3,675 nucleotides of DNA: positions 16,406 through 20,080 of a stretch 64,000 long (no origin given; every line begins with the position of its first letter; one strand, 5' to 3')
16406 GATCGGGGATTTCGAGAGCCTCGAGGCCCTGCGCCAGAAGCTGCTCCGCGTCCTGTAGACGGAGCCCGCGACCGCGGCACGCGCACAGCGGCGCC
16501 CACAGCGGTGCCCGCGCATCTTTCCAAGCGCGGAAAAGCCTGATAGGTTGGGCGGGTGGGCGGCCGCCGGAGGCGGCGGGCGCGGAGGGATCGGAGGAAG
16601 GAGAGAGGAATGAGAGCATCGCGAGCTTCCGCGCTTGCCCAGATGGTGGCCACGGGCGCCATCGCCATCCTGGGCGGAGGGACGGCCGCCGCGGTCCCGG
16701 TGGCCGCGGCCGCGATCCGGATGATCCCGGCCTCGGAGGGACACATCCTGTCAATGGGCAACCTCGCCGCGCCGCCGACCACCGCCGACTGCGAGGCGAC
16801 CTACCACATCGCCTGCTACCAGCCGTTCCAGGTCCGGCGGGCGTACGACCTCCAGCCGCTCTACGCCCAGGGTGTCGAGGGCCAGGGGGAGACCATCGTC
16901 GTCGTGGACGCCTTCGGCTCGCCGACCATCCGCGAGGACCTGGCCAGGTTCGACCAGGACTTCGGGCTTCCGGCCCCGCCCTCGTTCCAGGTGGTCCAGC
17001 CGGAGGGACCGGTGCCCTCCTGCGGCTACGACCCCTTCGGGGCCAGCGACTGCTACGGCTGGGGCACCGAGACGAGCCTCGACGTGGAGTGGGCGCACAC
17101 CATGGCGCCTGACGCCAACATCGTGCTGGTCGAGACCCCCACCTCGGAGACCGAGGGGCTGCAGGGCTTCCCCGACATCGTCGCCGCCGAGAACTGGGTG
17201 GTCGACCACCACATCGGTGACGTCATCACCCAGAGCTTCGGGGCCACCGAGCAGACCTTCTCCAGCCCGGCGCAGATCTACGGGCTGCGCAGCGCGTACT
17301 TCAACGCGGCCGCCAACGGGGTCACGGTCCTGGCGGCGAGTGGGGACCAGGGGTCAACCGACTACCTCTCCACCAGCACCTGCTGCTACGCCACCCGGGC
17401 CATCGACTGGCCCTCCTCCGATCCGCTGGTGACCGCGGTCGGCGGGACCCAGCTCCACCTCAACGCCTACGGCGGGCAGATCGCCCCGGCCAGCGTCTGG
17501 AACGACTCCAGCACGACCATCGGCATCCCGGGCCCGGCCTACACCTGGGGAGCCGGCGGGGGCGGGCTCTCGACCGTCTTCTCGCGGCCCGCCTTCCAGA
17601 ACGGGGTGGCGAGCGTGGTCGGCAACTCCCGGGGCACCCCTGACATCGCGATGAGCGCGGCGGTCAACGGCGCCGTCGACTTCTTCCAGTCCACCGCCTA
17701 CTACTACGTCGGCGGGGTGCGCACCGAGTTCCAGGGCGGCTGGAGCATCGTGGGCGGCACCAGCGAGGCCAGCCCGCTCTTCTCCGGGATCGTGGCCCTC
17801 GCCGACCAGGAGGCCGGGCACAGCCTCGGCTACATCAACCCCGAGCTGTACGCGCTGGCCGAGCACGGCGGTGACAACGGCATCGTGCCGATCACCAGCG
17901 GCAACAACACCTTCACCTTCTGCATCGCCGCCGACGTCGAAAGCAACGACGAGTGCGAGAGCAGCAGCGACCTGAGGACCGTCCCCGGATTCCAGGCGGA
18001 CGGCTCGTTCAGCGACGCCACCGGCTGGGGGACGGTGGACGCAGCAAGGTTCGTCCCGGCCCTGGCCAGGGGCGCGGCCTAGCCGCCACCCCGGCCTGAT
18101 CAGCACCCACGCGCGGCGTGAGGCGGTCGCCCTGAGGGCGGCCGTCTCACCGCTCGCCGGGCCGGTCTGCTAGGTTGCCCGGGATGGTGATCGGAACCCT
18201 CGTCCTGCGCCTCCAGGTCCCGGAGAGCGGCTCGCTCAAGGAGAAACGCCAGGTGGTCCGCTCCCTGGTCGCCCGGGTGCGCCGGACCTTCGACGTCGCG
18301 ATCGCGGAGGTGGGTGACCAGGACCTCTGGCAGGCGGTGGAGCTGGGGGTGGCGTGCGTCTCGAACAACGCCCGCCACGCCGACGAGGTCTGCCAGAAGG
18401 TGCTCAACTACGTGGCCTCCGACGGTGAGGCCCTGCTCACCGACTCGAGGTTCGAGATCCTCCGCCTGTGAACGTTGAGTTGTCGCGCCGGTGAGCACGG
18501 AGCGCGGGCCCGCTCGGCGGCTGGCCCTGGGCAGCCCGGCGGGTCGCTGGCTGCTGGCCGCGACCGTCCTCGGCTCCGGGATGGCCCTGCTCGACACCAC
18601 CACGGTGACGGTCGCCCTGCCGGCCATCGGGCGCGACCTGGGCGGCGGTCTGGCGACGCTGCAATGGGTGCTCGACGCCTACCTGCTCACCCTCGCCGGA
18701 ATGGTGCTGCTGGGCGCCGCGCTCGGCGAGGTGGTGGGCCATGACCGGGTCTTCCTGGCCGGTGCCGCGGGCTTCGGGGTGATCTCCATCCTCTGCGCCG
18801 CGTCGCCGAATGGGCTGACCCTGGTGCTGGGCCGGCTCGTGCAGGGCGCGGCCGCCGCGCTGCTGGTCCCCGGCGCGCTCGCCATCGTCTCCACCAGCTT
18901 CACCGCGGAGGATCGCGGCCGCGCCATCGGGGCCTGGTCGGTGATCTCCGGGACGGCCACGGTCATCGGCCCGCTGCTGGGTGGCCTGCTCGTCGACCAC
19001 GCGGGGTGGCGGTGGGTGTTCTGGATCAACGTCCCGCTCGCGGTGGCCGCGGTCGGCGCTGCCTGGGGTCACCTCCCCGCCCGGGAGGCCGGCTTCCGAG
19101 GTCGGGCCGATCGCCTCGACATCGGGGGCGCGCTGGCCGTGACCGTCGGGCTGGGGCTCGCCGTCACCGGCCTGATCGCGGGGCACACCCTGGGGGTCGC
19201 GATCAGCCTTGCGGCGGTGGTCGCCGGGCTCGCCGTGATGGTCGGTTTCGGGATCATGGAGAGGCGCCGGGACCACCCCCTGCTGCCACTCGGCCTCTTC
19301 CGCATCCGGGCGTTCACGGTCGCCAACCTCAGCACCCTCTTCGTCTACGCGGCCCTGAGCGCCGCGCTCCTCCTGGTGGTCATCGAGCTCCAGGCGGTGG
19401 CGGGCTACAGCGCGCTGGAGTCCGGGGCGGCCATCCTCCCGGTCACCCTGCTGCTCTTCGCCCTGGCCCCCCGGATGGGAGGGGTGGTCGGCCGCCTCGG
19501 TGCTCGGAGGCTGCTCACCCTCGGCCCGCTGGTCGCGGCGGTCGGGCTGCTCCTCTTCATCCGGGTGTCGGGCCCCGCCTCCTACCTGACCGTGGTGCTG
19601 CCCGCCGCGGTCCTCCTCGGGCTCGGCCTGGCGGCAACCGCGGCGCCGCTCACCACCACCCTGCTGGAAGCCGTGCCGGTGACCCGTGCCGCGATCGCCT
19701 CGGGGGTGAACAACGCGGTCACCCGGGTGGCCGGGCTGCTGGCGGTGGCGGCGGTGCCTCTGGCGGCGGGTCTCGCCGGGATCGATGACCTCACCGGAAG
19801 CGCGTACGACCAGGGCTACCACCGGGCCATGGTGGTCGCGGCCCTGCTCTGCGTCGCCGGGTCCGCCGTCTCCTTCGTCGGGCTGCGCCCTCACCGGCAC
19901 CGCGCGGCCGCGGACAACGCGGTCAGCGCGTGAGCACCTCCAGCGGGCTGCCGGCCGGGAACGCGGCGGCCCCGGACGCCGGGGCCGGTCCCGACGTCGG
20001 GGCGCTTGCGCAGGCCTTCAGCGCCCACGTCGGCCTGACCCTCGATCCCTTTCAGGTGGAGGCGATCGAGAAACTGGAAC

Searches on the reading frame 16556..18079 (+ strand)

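Call 43: search_protein_families(library=pfam, proteins=[window:16556-18079:+], max_evalue=0.0001)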
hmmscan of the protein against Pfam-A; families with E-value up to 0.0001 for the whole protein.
window:16556-18079:+ (508 aa): 1 family
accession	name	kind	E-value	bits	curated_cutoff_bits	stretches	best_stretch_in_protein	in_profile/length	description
PF00082.27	Peptidase_S8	-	4.1e-07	30.1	21.8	1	179-420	73-257/288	Subtilase family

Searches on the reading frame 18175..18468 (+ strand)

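Call 43: search_protein_families(library=pfam, proteins=[window:18175-18468:+], max_evalue=0.0001)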
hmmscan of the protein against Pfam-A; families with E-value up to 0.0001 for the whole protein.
window:18175-18468:+ (98 aa): 1 family
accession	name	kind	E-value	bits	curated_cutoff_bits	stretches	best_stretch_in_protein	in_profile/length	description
PF04456.17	DUF503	-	6.5e-32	109.7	22.4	1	6-92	1-87/88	Protein of unknown function (DUF503)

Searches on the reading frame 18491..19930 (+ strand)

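Call 43: search_protein_families(library=pfam, proteins=[window:18491-19930:+], max_evalue=0.0001)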
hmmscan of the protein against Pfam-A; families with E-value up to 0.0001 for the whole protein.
window:18491-19930:+ (480 aa): 1 family
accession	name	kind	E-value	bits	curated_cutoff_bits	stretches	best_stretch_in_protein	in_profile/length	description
PF07690.21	MFS_1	-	2e-42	145.8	33.4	1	26-418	2-346/347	Major Facilitator Superfamily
